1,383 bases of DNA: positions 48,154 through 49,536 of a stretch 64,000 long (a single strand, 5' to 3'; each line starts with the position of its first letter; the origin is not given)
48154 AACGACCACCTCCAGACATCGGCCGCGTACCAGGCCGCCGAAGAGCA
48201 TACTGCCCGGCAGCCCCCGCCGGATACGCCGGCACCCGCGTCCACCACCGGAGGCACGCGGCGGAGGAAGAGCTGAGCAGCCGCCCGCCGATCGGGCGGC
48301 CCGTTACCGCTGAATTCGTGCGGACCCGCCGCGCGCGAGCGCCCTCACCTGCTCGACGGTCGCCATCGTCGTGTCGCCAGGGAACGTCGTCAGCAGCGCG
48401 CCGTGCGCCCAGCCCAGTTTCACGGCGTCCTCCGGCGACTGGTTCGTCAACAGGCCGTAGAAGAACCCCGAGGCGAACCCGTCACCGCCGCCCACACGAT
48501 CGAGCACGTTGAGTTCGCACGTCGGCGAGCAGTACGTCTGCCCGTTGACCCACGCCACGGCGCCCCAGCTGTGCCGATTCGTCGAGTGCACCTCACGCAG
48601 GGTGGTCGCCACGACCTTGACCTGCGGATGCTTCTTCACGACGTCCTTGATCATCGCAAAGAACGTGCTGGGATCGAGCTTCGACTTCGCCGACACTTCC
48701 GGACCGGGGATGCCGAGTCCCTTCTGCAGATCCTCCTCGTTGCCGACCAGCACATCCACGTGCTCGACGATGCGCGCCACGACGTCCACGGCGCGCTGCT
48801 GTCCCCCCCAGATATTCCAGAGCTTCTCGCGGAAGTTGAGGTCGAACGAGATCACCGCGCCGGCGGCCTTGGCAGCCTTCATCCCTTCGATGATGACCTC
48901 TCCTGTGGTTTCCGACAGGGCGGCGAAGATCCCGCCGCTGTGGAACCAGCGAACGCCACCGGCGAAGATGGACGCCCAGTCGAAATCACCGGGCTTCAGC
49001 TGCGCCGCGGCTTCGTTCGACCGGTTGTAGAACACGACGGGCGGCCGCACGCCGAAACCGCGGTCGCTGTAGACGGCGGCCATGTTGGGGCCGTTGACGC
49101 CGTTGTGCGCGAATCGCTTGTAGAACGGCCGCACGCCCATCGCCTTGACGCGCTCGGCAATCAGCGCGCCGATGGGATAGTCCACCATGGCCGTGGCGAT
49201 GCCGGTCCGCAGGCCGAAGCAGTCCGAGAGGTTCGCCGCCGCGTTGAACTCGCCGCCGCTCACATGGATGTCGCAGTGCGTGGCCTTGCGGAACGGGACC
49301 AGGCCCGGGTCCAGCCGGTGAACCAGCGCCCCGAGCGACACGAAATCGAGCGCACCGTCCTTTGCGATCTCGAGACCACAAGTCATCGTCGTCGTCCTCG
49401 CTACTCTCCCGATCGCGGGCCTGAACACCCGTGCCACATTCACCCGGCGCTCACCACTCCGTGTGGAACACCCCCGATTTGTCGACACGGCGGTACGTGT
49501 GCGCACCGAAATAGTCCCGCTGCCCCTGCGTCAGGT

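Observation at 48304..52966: SDR - LarA homologue - Gnd - PfkB kinase operon next to UxaE-like epimerase: possible hexuronate-to-6-phosphogluconate shunt using a LarA-family 2-epimerase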

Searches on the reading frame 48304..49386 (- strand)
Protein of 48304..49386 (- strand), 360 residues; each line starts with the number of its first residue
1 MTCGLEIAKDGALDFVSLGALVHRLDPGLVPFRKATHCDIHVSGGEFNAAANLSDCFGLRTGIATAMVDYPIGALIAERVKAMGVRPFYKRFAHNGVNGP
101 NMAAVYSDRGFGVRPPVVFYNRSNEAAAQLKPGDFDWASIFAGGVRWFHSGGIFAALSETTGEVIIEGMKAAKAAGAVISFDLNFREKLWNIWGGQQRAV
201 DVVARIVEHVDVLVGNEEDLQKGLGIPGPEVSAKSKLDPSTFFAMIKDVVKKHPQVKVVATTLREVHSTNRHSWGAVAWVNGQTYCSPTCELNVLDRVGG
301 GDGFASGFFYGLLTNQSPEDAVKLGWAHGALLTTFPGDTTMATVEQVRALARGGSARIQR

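Call 4: search_protein_families(library=pfam, proteins=[window:48304-49386:-])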
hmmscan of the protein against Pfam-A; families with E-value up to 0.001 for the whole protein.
window:48304-49386:- (360 aa): 1 family
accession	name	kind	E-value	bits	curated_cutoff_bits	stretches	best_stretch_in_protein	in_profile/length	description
PF00294.29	PfkB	-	7.1e-16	58.8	25.8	1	48-340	41-297/302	pfkB family carbohydrate kinase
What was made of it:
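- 48304..49386 (-): PfkB-family sugar-acid kinase, 'B-type' (360 aa). Inferred to be a hexonate 6-kinase (gluconate, possibly mannonate), not the KDG kinase. Pfam PfkB (call 4).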

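Call 5: search_protein_families(library=ncbifam, proteins=[window:48304-49386:-])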
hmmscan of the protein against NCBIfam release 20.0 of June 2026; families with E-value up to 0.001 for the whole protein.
window:48304-49386:- (360 aa): 17 families
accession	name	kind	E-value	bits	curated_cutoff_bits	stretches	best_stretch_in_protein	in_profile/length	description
NF041633.1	trifunc_aldol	exception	1.3e-73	248.4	700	1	12-360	241-580/580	KHG/KDPG aldolase/sugar kinase fusion protein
NF041332.1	KDG_KDGal_kin_Halo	equivalog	1.2e-34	120.2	440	1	14-360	3-320/320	bifunctional 2-dehydro-3-deoxygluconokinase/2-dehydro-3-deoxygalactonokinase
TIGR04382.1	myo_inos_iolC_N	equivalog_domain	1.3e-24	87.1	300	1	31-348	22-306/309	5-dehydro-2-deoxygluconokinase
NF040938.1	KDG_KDGal_kin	equivalog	4.4e-21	75.3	400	1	31-340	18-291/305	bifunctional 2-dehydro-3-deoxygluconokinase/2-dehydro-3-deoxygalactonokinase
NF006957.1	PRK09434.1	equivalog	1.6e-10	41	450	1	147-336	121-290/302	fructokinase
NF052444.1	DhDoxglucKinKdgK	equivalog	1.7e-07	30.9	400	1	148-213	130-192/303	2-dehydro-3-deoxygluconokinase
NF053626.1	RibKinHalex1628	equivalog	8.6e-07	28.7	330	1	275-350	213-290/293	ATP-dependent ribose-1-phosphate kinase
TIGR03168.1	1-PFK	subfamily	1.4e-06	27.4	216.4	1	275-350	224-298/305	hexose kinase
NF049991.1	TagKinase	equivalog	1.7e-06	27.1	420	1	107-337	101-300/321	tagatose kinase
TIGR03828.1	pfkB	equivalog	2.6e-06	26.7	292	1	275-351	224-299/305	1-phosphofructokinase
NF007321.0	PRK09813.1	equivalog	9.4e-06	25.3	247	1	274-330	196-252/261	fructoselysine 6-kinase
NF047869.1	myo_kin_aldol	exception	9.6e-06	24.2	600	1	118-333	109-312/586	bifunctional 5-dehydro-2-deoxygluconokinase/5-dehydro-2-deoxyphosphogluconate aldolase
NF041134.1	R1P_kin_Thcocales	equivalog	2.8e-05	23.7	500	1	288-327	218-257/291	ADP-dependent ribose-1-phosphate kinase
NF041164.1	NucKinThplmales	equivalog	3.7e-05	23.1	450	1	265-325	204-264/295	nucleoside kinase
NF041320.1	pfkB_Halo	equivalog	7e-05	22.4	400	1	275-348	219-291/302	1-phosphofructokinase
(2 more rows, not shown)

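Call 33: search_solved_structures(query=window:48304-49386:-, max_evalue=0.001, show_alignments=3)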
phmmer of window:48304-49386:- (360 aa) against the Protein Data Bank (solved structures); distinct sequences matched with E-value up to 0.001: 18.
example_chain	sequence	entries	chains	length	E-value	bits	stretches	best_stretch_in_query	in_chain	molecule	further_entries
2afb_A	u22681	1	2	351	9.5e-48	166.2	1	16-359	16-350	2-keto-3-deoxygluconate kinase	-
4gm6_A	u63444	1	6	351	2e-32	115.7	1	15-341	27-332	PfkB family carbohydrate kinase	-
3ktn_A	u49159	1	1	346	1.6e-21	79.9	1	32-349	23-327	Carbohydrate kinase, pfkB family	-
1v19_A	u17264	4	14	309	4.3e-20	75.2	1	27-225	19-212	2-KETO-3-DEOXYGLUCONATE KINASE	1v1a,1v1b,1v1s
4du5_A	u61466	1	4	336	3.5e-13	52.4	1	11-201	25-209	PfkB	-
2v78_A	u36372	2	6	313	3e-10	42.8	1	24-231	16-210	FRUCTOKINASE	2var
1wye_A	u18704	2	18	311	1.1e-09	40.9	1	23-242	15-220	2-keto-3-deoxygluconate kinase | hypothetical fructokinase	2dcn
2qcv_A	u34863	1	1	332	1.2e-07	34.3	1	277-351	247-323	Putative 5-dehydro-2-deoxygluconokinase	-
3pl2_A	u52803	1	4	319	5.5e-07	32.1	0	103-248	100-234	Sugar kinase, ribokinase family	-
3ljs_A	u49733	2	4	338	7.6e-07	31.6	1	160-191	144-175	Fructokinase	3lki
3lhx_A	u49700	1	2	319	1e-05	27.9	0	118-213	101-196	Ketodeoxygluconokinase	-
5ey7_A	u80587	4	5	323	9.1e-05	24.7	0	146-227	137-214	Fructokinase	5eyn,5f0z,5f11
4e69_A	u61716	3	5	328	9.6e-05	24.7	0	120-234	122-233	2-dehydro-3-deoxygluconokinase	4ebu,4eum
5ygg_A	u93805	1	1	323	0.00016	23.9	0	146-227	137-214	Fructokinase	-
3gbu_A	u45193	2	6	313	0.00019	23.7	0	113-229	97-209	Uncharacterized sugar kinase PH1459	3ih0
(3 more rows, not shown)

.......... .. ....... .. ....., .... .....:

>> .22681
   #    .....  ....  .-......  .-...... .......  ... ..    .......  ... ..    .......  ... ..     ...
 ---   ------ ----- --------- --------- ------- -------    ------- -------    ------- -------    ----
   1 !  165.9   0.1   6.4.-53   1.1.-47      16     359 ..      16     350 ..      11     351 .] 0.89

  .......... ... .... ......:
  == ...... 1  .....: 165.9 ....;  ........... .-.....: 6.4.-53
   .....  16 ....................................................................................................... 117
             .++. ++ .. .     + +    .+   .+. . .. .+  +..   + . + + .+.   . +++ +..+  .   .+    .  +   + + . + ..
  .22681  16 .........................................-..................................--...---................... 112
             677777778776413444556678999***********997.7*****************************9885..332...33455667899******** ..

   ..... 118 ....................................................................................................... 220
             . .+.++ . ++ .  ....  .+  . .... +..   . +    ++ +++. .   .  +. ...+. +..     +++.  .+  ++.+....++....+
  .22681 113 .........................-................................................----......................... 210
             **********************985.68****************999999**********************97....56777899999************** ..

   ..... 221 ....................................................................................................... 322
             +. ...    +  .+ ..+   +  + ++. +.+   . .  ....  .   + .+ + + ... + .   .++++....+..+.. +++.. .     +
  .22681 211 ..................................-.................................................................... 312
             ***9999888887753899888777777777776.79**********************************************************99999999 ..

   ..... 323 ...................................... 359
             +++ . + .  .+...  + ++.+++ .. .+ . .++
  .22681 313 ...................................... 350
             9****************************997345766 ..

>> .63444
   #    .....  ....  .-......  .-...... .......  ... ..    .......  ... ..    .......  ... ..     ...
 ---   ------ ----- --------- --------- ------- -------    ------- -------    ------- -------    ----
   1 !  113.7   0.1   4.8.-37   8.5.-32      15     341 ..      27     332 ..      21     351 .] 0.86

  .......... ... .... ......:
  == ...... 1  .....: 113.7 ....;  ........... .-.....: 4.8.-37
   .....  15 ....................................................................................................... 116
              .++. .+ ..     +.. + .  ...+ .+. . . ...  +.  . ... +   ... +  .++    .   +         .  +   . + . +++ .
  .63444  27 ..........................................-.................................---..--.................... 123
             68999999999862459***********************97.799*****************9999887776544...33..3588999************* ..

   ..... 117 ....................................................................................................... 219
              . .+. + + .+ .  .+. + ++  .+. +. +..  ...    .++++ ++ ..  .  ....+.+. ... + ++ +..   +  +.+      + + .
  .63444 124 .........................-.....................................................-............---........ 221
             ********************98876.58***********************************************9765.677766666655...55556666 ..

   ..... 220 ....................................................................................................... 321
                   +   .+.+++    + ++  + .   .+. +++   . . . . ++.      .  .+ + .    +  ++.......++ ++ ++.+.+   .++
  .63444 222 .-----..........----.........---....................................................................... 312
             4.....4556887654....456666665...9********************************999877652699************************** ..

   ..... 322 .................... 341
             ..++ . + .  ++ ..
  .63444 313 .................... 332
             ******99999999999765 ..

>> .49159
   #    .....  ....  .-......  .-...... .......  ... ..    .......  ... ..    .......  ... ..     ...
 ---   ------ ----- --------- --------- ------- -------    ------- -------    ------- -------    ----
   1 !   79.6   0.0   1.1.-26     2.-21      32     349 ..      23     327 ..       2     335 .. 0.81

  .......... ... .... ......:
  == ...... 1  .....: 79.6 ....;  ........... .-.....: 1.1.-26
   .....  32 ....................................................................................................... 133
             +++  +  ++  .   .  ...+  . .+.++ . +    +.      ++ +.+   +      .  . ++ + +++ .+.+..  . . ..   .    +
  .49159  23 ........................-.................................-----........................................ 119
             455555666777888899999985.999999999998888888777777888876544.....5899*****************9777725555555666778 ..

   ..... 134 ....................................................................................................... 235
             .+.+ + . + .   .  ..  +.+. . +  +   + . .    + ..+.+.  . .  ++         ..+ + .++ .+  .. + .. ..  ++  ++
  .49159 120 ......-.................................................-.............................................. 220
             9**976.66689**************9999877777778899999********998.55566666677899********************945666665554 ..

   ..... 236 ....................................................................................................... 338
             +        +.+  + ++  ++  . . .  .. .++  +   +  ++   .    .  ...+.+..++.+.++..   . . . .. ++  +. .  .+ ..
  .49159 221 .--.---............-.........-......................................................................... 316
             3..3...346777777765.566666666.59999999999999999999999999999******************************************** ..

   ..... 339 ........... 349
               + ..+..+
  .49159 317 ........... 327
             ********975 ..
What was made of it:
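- Best structural and family matches are KDG kinases (calls 5, 33).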

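Call 34: find_homologous_proteins(query=window:48304-49386:-, max_evalue=1e-10)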
Query window:48304-49386:- (360 aa): 8000 proteins with E <= 1e-10 among 8000 candidates; the best 120 are listed.
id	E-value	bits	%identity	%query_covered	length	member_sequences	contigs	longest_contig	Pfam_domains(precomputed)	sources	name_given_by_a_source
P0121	9.1e-218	740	90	99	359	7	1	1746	PF00294.30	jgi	jgi:2-dehydro-3-deoxygluconokinase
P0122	1.0e-217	740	90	99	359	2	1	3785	PF00294.30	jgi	jgi:2-dehydro-3-deoxygluconokinase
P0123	2.0e-216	736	88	99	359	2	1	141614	PF00294.30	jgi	jgi:2-dehydro-3-deoxygluconokinase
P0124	2.0e-216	736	90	99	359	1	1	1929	PF00294.30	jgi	jgi:2-dehydro-3-deoxygluconokinase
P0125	8.2e-216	734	89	99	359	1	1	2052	PF00294.30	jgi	jgi:2-dehydro-3-deoxygluconokinase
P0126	2.0e-214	729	89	99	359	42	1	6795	PF00294.30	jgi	-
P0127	2.8e-214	729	87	99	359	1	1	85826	PF00294.30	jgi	jgi:2-dehydro-3-deoxygluconokinase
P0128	3.3e-214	729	88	99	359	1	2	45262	PF00294.30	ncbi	-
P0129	2.0e-213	726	87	99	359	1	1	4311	PF00294.30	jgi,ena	-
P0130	3.4e-213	725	89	99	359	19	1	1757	PF00294.30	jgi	-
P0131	4.2e-213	725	88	99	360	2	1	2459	PF00294.30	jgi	jgi:2-dehydro-3-deoxygluconokinase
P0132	1.3e-212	723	87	100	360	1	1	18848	PF00294.30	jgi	jgi:2-dehydro-3-deoxygluconokinase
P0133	1.4e-212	723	88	99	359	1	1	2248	PF00294.30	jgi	-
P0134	2.4e-212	723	87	99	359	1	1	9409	PF00294.30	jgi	jgi:2-dehydro-3-deoxygluconokinase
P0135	2.6e-212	722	88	99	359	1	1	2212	PF00294.30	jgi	jgi:2-dehydro-3-deoxygluconokinase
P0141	3.3e-211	719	86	100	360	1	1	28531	PF00294.30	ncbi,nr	ncbi:MAG: sugar kinase [Ignavibacteriae bacterium]|nr:sugar kinase [Ignavibacteriota bacterium]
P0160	5.2e-209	712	86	100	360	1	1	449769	PF00294.30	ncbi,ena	-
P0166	9.3e-209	711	86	100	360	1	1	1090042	PF00294.30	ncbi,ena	-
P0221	1.5e-207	707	84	100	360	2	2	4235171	PF00294.30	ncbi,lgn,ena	ncbi:MAG: sugar kinase [Bacteroidota bacterium]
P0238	7.0e-207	705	84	100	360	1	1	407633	PF00294.30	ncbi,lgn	-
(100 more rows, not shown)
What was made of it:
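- JGI annotates the family as 2-dehydro-3-deoxygluconokinase (call 34).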

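Call 35: find_encoding_contigs(protein=P0221, flank=8000, max_places=2)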
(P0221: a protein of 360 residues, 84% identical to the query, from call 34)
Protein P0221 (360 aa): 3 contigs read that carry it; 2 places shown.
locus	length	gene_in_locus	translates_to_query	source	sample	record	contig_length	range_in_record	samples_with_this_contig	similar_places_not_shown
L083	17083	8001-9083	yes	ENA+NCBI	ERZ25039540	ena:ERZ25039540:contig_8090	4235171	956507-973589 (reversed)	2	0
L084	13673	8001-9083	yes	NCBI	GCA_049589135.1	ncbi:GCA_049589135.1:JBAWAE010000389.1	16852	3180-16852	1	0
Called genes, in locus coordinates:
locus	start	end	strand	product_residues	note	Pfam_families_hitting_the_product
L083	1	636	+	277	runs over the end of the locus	PF04962:KduI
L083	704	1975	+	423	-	PF07690:MFS_1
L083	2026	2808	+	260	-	PF00106:adh_short, PF08659:KR, PF13561:adh_short_C2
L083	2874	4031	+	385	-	PF00389:2-Hacid_dh, PF02826:2-Hacid_dh_C, PF11890:DUF3410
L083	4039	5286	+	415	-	PF09861:Lar_N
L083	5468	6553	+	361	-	PF00294:PfkB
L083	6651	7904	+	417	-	PF16257:UxaE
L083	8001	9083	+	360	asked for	PF00294:PfkB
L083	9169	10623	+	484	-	PF03446:NAD_binding_2, PF00393:6PGD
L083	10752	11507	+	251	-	PF00106:adh_short, PF08659:KR, PF13561:adh_short_C2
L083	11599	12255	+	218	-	PF01081:Aldolase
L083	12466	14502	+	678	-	PF03629:SASA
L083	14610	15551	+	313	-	PF01738:DLH (faint), PF20434:BD-FAE, PF07859:Abhydrolase_3, PF12146:Hydrolase_4 (faint), PF00326:Peptidase_S9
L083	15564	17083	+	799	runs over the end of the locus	PF08531:Bac_rhamnosid_N, PF17390:Bac_rhamnosid_C (faint), PF17389:Bac_rhamnosid6H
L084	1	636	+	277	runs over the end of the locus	PF04962:KduI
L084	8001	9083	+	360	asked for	PF00294:PfkB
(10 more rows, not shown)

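Call 36: find_encoding_contigs(protein=P0141, flank=8000, max_places=2)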
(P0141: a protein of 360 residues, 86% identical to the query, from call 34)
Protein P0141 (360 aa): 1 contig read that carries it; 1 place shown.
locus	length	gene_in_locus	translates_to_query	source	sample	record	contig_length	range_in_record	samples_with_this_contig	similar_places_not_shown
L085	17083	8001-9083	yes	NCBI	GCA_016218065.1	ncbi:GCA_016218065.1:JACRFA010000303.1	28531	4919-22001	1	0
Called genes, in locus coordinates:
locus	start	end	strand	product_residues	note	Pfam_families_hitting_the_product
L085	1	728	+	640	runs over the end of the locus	-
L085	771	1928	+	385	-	PF16153:DUF4861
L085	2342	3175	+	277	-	PF04962:KduI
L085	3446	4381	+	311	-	PF07470:Glyco_hydro_88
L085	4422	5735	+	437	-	PF07690:MFS_1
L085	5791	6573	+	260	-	PF00106:adh_short, PF08659:KR, PF13561:adh_short_C2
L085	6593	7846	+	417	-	PF09861:Lar_N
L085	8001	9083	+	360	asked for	PF00294:PfkB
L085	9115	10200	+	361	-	PF00294:PfkB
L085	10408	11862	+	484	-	PF03446:NAD_binding_2, PF00393:6PGD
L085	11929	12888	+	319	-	PF01081:Aldolase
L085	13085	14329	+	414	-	PF07470:Glyco_hydro_88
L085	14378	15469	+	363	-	PF00356:LacI, PF00532:Peripla_BP_1, PF13407:Peripla_BP_4, PF13377:Peripla_BP_3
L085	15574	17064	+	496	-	PF00657:Lipase_GDSL, PF13472:Lipase_GDSL_2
